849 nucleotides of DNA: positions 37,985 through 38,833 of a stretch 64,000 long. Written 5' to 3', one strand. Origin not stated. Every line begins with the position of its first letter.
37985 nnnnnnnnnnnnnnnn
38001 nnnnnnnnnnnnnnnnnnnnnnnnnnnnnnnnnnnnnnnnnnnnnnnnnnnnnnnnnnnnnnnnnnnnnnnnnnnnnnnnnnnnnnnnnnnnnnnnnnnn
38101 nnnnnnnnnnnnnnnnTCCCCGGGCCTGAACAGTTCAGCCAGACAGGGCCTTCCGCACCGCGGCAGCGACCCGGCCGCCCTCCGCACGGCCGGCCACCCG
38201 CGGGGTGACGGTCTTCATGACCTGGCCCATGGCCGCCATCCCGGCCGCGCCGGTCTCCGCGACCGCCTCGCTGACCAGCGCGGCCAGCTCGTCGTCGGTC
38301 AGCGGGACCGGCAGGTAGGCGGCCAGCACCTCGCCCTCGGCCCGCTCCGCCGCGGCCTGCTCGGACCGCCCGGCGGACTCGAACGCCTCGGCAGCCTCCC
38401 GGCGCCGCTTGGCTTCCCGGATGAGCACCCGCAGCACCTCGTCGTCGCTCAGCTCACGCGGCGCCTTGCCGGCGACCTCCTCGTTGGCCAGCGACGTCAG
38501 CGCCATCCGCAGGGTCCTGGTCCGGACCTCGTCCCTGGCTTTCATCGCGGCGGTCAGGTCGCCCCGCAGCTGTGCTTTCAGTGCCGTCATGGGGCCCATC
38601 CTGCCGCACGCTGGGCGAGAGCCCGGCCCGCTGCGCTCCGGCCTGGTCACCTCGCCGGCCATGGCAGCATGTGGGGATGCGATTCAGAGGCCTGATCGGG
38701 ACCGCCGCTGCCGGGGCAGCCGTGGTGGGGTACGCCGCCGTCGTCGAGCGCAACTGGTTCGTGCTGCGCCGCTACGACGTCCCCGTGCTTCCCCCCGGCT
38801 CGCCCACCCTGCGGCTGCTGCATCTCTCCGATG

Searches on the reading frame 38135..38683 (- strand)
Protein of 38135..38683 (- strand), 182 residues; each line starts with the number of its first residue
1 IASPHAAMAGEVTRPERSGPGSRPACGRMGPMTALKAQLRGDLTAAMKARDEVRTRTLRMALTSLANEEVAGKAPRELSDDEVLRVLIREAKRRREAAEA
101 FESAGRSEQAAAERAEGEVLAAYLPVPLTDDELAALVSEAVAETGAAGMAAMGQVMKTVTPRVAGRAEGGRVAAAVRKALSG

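Call 42: search_protein_families(library=pfam, proteins=[window:38135-38683:-], max_evalue=0.00001)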
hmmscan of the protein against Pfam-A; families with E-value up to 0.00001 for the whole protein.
window:38135-38683:- (182 aa): 1 family
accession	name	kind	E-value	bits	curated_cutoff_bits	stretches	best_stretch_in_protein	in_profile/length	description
PF09424.15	YqeY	-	7.8e-47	159.4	27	1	37-180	2-143/143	Yqey-like protein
